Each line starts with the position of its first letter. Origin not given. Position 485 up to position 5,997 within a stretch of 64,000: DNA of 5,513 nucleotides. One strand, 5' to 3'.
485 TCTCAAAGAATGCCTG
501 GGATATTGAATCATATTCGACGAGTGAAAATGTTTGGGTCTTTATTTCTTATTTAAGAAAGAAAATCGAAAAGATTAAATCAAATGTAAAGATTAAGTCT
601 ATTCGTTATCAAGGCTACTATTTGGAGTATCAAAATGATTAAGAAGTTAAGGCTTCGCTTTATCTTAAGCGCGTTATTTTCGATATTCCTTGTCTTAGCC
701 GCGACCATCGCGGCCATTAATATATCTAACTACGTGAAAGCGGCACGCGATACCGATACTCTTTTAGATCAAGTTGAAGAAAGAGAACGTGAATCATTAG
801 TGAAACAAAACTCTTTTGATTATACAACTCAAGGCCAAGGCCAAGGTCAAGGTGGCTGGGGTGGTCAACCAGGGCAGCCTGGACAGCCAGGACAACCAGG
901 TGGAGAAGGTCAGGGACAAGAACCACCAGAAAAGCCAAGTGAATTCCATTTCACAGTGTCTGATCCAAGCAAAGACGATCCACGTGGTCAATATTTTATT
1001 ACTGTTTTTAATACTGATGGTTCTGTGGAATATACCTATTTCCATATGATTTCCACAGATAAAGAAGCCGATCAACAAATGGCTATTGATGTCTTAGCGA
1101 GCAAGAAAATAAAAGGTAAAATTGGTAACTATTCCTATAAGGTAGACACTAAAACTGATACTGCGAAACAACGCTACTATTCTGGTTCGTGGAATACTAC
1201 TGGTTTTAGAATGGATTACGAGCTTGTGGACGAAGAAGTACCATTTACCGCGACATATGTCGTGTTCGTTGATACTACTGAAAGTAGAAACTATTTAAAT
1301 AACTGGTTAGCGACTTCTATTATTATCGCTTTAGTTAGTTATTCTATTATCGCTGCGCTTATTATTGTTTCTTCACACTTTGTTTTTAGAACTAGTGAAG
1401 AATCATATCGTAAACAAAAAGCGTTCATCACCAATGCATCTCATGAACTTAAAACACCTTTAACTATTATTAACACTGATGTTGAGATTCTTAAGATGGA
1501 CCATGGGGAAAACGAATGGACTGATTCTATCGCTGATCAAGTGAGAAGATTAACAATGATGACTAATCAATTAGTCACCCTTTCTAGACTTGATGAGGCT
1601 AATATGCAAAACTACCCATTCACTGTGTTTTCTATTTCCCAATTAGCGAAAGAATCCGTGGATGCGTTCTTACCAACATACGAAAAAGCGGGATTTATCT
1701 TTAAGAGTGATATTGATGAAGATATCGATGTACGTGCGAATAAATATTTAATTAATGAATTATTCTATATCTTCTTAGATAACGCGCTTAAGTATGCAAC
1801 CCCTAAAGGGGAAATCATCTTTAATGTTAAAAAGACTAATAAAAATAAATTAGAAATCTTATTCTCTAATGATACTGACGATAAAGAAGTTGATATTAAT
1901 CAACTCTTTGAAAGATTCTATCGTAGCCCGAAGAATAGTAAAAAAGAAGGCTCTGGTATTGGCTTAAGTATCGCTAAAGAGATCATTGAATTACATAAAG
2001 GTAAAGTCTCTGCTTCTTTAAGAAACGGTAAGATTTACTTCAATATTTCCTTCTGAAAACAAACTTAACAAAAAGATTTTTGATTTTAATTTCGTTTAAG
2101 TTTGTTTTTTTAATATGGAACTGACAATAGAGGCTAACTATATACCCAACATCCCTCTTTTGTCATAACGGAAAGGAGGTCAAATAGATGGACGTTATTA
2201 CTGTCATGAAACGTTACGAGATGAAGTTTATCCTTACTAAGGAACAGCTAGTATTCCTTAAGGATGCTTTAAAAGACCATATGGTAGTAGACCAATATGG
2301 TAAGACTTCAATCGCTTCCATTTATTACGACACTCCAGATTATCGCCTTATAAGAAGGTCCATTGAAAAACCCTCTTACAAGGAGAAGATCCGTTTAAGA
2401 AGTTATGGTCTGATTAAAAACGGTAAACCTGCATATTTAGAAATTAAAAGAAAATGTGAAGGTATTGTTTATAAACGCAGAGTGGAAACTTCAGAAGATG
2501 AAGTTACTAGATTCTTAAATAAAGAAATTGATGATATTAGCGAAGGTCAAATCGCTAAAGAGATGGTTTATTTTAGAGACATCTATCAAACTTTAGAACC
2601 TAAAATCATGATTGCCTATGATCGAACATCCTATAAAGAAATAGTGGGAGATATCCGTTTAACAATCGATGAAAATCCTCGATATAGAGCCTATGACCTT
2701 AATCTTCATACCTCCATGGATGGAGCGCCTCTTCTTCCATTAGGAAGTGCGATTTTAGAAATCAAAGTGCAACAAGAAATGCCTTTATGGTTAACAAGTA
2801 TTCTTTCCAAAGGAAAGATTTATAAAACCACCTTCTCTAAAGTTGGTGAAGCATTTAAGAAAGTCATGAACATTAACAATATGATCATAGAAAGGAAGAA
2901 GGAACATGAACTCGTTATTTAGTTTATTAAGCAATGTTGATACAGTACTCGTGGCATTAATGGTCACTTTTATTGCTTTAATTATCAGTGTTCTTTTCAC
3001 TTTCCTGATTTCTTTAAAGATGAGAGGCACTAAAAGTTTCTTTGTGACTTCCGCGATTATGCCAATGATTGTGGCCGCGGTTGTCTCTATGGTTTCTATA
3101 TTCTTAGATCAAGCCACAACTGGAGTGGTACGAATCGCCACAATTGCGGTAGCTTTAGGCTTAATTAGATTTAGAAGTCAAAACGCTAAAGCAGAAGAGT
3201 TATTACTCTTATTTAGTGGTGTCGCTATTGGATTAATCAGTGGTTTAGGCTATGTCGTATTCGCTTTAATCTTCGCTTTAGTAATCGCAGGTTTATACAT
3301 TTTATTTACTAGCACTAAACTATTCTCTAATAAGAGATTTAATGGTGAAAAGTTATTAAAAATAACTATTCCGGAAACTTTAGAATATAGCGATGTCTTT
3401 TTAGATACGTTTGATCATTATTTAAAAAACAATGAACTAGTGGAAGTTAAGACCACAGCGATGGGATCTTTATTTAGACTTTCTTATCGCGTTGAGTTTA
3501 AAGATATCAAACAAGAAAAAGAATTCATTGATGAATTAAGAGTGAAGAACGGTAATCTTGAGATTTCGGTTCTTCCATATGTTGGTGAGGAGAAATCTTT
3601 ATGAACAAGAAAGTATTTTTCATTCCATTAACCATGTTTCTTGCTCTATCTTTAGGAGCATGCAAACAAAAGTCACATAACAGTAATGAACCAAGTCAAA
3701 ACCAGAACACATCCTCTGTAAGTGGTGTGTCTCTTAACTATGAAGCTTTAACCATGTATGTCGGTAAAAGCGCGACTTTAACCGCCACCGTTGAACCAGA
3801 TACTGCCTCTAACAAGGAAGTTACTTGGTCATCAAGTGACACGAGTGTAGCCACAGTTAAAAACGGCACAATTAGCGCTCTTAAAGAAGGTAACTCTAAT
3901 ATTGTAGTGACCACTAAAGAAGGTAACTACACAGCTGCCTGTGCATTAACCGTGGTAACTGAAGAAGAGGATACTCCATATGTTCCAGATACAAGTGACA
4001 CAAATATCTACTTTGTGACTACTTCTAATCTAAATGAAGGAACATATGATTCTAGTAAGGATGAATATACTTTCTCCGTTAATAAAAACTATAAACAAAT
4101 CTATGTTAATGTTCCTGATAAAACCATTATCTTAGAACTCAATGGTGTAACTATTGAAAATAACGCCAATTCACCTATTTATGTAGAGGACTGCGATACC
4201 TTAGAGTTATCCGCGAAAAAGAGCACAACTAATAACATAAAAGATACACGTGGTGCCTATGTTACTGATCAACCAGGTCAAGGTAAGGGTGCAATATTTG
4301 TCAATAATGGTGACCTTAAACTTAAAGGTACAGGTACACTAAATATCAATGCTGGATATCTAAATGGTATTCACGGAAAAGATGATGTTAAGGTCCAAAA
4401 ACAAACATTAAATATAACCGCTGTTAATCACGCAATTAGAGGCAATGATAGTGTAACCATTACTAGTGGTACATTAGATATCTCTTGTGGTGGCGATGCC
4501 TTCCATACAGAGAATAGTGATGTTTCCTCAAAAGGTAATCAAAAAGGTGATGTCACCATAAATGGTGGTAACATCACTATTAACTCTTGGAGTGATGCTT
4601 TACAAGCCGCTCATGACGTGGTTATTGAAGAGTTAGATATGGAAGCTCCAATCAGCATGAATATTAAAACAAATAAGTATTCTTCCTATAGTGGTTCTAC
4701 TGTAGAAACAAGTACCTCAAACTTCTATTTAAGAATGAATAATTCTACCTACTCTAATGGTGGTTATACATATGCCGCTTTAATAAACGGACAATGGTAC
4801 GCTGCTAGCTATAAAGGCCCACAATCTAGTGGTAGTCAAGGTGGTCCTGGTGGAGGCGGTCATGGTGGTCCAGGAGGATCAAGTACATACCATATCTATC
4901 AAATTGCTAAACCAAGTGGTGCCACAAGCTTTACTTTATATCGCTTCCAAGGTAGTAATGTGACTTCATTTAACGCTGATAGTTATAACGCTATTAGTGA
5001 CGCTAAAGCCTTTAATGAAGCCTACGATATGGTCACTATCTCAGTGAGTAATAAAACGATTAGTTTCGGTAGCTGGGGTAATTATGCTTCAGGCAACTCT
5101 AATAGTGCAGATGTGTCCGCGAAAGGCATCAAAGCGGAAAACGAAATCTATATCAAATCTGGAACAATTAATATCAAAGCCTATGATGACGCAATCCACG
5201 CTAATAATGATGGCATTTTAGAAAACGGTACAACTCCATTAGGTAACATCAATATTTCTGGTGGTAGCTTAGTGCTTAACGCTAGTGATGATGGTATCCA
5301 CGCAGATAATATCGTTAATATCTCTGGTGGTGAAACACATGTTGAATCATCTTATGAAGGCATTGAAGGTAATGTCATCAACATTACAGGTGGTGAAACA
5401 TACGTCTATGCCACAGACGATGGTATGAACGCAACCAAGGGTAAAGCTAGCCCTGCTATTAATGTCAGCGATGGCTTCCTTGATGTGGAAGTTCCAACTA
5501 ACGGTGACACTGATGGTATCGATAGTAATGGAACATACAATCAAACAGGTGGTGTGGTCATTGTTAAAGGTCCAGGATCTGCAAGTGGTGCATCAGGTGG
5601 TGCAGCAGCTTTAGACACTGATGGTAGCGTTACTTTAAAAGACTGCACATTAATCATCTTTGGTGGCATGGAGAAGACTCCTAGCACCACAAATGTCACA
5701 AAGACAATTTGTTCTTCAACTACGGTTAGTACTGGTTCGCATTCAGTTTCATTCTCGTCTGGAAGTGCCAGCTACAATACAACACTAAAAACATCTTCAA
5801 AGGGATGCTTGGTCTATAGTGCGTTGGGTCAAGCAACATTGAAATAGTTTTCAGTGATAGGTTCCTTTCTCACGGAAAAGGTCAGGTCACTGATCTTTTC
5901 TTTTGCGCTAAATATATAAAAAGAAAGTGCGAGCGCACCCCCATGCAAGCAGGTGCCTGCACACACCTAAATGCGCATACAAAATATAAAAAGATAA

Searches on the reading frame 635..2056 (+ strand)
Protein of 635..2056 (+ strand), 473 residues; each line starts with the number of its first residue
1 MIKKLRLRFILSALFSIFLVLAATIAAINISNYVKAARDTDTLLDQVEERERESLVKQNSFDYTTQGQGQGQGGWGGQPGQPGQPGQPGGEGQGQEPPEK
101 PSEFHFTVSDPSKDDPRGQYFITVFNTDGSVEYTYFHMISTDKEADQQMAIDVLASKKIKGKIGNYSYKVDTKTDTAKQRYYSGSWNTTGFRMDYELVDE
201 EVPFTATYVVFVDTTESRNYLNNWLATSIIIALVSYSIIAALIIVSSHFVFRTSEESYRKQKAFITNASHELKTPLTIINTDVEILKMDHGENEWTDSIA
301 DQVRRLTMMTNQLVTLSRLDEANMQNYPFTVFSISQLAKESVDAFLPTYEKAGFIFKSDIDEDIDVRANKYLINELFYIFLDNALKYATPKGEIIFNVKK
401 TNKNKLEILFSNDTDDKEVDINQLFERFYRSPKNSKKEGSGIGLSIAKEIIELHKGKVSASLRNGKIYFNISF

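Call 81: search_protein_families(library=padloc, proteins=[L181:12645-14888:+], max_evalue=0.001)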
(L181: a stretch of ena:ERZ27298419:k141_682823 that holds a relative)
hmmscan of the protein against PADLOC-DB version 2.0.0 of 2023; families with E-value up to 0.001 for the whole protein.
L181:12645-14888:+ (748 aa): 1 family
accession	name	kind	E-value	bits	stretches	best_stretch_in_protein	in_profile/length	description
PDLC05051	PDC-S60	-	3.2e-24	83.1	1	3-724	1-752/1027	-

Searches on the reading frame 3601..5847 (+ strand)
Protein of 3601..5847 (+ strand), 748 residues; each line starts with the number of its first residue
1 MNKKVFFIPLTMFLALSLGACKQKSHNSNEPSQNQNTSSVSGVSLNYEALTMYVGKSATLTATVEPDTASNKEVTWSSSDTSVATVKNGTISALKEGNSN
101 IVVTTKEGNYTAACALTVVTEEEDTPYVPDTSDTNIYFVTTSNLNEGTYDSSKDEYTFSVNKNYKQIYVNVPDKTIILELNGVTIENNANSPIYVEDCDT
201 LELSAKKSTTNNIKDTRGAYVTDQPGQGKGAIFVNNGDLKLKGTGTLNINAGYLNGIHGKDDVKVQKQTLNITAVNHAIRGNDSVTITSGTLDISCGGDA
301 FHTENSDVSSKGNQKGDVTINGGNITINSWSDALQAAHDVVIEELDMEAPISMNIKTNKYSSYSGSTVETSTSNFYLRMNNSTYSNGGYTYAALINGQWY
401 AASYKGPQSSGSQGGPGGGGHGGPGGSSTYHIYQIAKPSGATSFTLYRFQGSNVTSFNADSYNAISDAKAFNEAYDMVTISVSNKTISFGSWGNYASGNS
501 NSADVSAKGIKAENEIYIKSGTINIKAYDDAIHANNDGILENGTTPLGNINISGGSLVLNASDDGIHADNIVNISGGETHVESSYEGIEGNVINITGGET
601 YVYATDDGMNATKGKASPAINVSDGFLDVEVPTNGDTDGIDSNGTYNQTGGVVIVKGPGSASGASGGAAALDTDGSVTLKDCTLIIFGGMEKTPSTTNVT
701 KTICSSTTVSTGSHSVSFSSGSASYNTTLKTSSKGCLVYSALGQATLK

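Call 81: search_protein_families(library=padloc, proteins=[L181:12645-14888:+], max_evalue=0.001)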
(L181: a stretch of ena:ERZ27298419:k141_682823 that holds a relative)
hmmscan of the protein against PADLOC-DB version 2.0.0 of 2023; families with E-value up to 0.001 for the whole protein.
L181:12645-14888:+ (748 aa): 1 family
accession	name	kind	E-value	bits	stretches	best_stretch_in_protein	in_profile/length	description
PDLC05051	PDC-S60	-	3.2e-24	83.1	1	3-724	1-752/1027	-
